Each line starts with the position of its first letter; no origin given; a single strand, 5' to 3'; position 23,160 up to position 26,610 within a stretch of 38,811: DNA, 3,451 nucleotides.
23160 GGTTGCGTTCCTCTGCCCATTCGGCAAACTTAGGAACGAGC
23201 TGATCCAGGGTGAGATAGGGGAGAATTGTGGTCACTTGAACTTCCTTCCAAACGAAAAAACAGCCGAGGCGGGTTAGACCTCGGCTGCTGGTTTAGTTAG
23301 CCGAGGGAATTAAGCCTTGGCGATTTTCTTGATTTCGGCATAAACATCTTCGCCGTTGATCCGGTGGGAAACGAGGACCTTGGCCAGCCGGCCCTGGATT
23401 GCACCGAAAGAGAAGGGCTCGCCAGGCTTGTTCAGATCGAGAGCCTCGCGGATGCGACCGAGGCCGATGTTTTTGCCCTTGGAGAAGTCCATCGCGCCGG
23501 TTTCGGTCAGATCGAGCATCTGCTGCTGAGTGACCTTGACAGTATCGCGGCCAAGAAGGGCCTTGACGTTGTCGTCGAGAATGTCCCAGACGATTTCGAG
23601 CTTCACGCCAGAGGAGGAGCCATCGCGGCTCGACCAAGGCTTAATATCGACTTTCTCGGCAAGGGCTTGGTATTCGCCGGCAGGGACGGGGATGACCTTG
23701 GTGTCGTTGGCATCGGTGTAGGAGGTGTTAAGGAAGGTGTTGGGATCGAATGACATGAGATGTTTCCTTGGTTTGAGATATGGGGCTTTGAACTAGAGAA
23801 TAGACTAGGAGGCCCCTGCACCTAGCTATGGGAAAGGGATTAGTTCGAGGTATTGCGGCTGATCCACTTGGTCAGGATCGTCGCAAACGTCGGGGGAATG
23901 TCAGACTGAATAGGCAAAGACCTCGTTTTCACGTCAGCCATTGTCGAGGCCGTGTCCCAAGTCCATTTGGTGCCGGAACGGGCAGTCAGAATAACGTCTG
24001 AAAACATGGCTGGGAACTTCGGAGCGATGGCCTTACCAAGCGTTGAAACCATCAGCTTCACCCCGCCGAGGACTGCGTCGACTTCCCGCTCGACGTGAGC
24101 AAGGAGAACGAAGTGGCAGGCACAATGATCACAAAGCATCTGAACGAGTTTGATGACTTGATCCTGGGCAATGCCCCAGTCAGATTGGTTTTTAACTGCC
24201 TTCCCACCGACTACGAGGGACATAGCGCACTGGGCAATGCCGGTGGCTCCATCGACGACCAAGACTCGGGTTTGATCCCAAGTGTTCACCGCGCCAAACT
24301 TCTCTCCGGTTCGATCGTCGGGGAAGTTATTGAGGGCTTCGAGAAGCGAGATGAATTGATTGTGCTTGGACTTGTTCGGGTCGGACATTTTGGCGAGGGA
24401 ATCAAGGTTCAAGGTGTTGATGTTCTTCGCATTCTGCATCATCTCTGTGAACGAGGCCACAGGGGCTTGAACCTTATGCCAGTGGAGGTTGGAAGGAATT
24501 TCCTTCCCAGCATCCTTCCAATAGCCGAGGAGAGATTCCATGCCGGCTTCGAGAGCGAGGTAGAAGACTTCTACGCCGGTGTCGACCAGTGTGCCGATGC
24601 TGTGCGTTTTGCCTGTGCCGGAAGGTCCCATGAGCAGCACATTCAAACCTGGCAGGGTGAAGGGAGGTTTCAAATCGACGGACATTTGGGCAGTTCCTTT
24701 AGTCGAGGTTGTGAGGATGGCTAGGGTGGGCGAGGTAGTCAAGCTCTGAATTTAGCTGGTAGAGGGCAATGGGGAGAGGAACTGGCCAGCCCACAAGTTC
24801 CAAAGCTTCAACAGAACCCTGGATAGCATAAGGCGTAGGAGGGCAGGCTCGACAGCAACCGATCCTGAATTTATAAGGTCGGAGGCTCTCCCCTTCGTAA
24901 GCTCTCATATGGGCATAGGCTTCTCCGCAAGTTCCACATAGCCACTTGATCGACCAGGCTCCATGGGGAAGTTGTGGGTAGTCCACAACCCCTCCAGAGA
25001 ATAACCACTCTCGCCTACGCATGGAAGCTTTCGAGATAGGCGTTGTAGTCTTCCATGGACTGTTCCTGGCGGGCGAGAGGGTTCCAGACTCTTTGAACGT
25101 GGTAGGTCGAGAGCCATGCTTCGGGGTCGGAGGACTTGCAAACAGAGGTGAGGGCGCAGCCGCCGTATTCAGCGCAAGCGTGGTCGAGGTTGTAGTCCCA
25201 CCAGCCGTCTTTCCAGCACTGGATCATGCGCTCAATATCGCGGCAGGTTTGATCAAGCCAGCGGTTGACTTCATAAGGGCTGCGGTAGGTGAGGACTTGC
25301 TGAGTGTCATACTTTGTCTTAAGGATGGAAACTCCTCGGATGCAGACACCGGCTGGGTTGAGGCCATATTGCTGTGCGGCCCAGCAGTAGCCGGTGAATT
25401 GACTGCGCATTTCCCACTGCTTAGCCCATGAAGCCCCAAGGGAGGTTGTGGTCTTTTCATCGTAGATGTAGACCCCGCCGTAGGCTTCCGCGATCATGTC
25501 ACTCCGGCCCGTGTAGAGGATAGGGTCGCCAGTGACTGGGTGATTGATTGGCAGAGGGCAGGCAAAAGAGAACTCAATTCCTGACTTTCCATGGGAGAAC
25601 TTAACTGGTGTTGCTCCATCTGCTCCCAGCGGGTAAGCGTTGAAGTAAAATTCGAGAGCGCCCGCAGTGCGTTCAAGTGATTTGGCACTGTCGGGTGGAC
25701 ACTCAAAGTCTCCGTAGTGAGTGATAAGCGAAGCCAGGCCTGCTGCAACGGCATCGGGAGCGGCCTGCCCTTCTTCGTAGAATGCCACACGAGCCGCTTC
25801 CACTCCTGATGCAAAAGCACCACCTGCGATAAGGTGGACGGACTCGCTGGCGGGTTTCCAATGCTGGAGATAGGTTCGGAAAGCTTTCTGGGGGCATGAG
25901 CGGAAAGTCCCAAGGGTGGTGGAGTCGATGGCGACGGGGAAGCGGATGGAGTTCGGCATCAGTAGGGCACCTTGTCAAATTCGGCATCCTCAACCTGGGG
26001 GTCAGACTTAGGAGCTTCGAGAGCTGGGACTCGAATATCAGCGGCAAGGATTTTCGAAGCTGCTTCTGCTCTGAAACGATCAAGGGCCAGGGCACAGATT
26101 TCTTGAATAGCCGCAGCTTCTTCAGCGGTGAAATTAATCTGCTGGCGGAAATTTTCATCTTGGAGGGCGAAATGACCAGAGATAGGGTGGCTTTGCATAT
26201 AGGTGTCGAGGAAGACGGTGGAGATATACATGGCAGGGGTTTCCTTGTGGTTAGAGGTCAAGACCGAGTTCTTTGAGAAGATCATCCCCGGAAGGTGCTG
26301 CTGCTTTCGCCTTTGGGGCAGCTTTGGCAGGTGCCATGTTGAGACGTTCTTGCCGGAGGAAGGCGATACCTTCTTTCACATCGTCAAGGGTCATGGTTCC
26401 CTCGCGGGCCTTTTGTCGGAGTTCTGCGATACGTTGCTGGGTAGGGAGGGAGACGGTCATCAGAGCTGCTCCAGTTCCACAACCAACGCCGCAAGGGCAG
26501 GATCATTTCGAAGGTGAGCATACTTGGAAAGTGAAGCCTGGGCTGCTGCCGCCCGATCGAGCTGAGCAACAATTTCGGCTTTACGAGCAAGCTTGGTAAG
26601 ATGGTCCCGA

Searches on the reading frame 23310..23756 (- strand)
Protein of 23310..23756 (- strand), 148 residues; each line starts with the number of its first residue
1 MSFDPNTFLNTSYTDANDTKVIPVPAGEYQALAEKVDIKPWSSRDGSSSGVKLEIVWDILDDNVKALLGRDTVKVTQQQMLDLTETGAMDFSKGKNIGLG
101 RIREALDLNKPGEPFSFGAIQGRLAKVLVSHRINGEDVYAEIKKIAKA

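Call 13: search_protein_families(library=phrogs, proteins=[window:23310-23756:-], max_evalue=0.001)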
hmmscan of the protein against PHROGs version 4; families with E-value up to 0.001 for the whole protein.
window:23310-23756:- (148 aa): 0 families

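Call 67: search_protein_families(library=pfam, proteins=[window:23310-23756:-], max_evalue=0.05)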
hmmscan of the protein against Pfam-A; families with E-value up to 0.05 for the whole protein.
window:23310-23756:- (148 aa): 0 families

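Call 68: search_protein_families(library=phrogs, proteins=[window:23310-23756:-], max_evalue=0.05)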
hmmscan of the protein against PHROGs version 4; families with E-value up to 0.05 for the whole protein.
window:23310-23756:- (148 aa): 1 family
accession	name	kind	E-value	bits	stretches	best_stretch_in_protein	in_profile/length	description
phrog_2300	-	unknown function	0.048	14.4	0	7-62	32-84/347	-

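Call 91: search_solved_structures(query=A4, max_evalue=10, show_alignments=1)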
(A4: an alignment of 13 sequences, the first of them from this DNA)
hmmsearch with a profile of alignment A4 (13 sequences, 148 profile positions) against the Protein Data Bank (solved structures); distinct sequences matched with E-value up to 10: 2.
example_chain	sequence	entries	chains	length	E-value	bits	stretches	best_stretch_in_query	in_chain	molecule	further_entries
3jva_A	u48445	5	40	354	0.13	15.3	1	64-126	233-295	Dipeptide Epimerase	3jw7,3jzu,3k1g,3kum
6p8n_C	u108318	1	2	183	1.3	12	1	50-118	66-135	Env outer domain eOD-GT8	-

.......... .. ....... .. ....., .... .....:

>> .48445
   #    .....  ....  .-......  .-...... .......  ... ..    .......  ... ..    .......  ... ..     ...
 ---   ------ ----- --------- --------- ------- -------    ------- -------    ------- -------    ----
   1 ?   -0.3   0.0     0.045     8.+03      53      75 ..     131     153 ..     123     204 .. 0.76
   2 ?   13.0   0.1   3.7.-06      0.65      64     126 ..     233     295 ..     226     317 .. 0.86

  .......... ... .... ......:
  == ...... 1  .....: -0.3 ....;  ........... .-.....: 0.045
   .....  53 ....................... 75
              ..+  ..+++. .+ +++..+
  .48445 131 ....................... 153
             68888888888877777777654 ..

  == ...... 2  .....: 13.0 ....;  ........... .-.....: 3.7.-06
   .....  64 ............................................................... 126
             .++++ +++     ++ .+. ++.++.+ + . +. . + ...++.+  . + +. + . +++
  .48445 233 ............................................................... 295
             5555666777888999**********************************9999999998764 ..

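Call 92: search_protein_families(library=pfam, alignment_id=A4, max_evalue=0.05)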
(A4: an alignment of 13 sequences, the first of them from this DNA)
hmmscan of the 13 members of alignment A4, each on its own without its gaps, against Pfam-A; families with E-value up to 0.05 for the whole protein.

A. member 1, seq(148 aa): 0 families

B. families by the number of members that match (of 13 scanned): 3 families
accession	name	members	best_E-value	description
PF11325.14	DUF3127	1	0.0017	Domain of unknown function (DUF3127)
PF04697.18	Pinin_SDK_N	1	0.031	pinin/SDK conserved region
PF05037.18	DUF669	1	0.047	Protein of unknown function (DUF669)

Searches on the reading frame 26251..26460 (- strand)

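Call 67: search_protein_families(library=pfam, proteins=[window:26251-26460:-], max_evalue=0.05)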
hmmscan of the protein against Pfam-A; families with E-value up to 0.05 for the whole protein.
window:26251-26460:- (69 aa): 0 families

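Call 68: search_protein_families(library=phrogs, proteins=[window:26251-26460:-], max_evalue=0.05)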
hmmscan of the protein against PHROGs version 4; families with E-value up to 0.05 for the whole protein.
window:26251-26460:- (69 aa): 1 family
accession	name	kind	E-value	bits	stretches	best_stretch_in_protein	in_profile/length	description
phrog_11322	-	unknown function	0.013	16.7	1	7-39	7-39/83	-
